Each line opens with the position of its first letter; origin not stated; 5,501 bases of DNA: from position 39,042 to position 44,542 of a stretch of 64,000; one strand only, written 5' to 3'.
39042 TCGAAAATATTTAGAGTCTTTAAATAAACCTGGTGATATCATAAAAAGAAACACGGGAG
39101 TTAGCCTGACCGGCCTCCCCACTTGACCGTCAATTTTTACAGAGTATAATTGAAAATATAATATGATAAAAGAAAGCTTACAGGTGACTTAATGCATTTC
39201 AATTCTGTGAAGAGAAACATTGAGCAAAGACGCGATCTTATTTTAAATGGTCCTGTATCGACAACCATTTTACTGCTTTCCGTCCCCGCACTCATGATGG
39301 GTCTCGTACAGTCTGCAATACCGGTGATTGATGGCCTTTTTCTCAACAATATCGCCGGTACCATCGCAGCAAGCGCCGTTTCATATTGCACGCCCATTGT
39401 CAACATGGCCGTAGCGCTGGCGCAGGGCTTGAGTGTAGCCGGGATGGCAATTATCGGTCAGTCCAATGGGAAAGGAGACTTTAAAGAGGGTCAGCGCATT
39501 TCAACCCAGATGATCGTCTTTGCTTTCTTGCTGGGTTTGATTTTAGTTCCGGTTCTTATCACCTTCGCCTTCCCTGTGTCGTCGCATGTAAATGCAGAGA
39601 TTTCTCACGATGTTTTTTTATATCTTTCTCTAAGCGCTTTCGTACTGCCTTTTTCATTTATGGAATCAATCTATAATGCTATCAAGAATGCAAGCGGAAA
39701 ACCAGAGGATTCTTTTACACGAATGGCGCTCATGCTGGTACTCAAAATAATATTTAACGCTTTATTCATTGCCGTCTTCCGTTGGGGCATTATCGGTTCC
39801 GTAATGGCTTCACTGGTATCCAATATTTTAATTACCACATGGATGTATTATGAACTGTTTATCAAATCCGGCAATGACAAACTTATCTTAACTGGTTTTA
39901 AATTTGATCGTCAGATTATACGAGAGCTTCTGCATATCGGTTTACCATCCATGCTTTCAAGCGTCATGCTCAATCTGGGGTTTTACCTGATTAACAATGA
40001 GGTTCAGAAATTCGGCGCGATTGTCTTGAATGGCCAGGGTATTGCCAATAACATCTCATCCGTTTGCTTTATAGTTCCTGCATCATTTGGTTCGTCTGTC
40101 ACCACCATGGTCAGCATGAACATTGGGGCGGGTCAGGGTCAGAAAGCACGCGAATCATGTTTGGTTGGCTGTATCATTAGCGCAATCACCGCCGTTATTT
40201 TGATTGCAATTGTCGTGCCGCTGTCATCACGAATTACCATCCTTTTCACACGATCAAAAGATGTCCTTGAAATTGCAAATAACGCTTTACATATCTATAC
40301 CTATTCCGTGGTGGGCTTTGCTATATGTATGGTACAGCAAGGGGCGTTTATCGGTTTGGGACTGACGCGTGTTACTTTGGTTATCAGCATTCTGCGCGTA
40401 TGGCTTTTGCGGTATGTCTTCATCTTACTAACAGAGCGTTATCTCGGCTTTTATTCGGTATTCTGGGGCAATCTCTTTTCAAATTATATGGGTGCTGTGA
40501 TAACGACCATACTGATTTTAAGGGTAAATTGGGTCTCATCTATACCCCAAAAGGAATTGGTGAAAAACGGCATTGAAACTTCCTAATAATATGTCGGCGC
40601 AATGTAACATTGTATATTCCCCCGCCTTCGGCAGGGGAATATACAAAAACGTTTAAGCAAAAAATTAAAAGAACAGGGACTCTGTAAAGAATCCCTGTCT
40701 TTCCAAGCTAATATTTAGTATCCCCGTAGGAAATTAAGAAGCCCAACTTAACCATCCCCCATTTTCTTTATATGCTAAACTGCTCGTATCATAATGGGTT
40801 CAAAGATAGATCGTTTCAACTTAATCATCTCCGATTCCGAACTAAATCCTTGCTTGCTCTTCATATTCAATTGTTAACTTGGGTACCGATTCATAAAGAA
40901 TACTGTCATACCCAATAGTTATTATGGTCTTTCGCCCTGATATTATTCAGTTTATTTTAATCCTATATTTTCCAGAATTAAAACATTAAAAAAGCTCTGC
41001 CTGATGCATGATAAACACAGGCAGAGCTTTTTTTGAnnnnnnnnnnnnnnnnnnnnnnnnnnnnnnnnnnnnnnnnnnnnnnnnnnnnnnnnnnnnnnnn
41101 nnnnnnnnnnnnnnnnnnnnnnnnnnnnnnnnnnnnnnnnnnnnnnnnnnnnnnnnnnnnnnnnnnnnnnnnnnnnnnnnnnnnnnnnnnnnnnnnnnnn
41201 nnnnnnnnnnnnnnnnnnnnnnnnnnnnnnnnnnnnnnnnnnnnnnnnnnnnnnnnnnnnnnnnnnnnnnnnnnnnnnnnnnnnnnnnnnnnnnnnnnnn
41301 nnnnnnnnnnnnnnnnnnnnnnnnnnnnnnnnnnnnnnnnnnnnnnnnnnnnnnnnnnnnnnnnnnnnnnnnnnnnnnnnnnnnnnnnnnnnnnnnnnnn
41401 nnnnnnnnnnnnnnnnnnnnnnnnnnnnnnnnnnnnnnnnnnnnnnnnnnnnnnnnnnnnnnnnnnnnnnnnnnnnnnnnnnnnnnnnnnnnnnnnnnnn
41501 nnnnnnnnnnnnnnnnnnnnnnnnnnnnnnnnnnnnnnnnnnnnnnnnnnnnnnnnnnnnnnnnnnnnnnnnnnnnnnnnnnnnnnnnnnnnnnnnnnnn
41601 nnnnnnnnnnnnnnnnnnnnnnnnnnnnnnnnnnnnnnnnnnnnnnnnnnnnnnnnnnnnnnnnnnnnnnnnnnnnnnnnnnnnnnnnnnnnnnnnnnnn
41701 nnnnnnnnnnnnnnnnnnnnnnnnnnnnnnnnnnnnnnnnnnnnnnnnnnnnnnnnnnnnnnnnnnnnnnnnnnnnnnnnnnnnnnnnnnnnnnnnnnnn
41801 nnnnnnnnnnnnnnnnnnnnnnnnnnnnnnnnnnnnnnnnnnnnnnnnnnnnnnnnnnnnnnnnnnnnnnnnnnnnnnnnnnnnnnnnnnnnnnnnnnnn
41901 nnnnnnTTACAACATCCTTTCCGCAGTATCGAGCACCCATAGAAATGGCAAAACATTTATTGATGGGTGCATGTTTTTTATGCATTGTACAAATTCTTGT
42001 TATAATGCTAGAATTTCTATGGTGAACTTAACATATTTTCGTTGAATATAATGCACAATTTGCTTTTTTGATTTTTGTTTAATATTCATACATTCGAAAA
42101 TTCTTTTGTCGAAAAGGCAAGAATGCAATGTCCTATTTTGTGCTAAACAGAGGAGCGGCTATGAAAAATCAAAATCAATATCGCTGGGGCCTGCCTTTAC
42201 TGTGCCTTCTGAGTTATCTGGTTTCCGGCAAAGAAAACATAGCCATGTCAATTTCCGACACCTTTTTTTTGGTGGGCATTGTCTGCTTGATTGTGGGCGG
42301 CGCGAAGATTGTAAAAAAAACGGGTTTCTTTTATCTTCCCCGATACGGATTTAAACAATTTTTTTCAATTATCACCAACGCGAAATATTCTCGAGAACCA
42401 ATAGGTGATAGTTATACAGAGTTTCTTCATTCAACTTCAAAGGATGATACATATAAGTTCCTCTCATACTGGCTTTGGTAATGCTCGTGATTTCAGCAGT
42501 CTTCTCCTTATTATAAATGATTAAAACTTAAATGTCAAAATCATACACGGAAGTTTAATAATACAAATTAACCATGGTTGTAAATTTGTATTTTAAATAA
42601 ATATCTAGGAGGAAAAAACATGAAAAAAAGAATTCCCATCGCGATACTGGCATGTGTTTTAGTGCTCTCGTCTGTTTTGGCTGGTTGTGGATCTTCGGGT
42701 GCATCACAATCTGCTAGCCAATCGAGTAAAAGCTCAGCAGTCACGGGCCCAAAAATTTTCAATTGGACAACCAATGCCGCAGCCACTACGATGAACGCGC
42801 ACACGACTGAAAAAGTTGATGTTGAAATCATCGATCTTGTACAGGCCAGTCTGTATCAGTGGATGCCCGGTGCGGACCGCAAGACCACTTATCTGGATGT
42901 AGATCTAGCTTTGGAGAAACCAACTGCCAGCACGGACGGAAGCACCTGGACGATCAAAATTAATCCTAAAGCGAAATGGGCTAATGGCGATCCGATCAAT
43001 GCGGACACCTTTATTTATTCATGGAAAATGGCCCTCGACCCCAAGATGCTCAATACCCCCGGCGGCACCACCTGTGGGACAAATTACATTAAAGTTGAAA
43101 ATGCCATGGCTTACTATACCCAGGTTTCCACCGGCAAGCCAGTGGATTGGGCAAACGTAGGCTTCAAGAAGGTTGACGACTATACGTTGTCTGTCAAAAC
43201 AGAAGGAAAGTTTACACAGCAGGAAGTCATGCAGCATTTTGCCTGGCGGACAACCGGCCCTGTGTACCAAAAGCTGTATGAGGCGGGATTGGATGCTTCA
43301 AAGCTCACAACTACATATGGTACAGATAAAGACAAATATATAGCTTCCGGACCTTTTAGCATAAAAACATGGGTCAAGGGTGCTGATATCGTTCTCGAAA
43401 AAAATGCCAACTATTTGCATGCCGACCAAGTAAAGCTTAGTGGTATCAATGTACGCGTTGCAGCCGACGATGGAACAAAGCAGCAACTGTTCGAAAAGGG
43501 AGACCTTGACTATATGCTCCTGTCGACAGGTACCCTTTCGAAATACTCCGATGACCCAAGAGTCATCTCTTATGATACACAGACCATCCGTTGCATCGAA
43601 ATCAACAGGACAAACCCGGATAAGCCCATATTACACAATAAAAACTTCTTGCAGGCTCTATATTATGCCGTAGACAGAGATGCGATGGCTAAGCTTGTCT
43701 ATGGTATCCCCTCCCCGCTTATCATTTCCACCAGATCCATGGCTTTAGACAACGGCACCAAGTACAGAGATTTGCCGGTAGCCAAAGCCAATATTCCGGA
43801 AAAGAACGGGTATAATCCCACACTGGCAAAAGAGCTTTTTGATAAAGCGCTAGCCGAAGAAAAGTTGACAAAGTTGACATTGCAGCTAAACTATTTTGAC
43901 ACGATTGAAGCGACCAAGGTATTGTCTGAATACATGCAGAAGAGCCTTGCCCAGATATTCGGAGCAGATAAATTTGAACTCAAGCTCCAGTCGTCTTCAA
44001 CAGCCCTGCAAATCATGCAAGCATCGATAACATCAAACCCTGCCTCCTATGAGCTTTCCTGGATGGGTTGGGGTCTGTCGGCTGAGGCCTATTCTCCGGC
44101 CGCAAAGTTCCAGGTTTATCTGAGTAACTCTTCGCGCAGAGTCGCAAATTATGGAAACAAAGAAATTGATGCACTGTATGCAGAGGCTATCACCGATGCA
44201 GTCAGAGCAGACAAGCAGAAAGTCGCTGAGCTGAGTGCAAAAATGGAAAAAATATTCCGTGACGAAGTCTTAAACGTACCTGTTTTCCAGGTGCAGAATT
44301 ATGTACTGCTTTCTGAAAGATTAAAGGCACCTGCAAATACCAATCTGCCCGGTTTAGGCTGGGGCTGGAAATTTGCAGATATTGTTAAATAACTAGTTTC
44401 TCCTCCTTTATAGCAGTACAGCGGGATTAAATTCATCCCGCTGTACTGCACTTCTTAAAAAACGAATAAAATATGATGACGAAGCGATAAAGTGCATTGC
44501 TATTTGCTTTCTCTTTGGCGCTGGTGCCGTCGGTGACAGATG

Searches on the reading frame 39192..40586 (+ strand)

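Call 68: search_protein_families(library=ncbifam, proteins=[window:39192-40586:+], max_evalue=1e-10)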
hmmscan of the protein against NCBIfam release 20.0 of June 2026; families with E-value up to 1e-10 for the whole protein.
window:39192-40586:+ (464 aa): 7 families
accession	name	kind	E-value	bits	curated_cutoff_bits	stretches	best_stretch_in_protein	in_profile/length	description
TIGR00797.1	matE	subfamily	7.7e-49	166.6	147.4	1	32-417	1-387/396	MATE family efflux transporter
NF041801.1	MATE_SolL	equivalog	2.7e-26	92.4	780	1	11-450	7-454/458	solanimycin export family MATE transporter SolL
NF000217.1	MATE_multi_FepA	equivalog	8.7e-14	51.4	900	1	30-431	21-424/443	multidrug efflux MATE transporter FepA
NF000131.1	MATE_multi_MepA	equivalog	1.3e-13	51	850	1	20-442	12-434/451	multidrug efflux MATE transporter MepA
NF007562.1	PRK10189.1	equivalog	8.7e-13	47.8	465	1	23-429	33-443/470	EmmdR/YeeO family multidrug/toxin efflux MATE transporter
NF007130.1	PRK09575.1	equivalog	1.8e-12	47.3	445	1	23-443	5-428/435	MATE family efflux transporter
NF001214.0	PRK00187.1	equivalog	4.8e-11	42.3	449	0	56-429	48-428/464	NorM family multidrug efflux MATE transporter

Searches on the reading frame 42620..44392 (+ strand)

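Call 68: search_protein_families(library=ncbifam, proteins=[window:42620-44392:+], max_evalue=1e-10)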
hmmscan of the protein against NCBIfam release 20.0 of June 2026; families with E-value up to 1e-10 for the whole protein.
window:42620-44392:+ (590 aa): 6 families
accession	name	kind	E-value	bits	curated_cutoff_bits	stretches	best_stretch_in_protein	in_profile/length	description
NF045467.1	Opp4A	equivalog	2.7e-22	78.7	650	1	36-570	28-540/556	oligopeptide ABC transporter substrate-binding protein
NF011684.0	PRK15104.1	equivalog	3.3e-20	72.3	947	1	104-563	92-516/543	oligopeptide ABC transporter substrate-binding protein OppA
TIGR02294.1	nickel_nikA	equivalog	1.3e-15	56.9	393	1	238-566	160-481/501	nickel ABC transporter substrate-binding protein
NF007287.0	PRK09755.1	equivalog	6.7e-13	48.3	1098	1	98-556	81-501/535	ABC transporter substrate-binding protein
NF047575.1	opine_bind_CntA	exception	1.5e-12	46.9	800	0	238-565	188-512/535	staphylopine-dependent metal ABC transporter substrate-binding lipoprotein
NF011942.0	PRK15413.1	equivalog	2e-12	46.6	594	0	233-537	174-465/512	glutathione ABC transporter substrate-binding protein GsiB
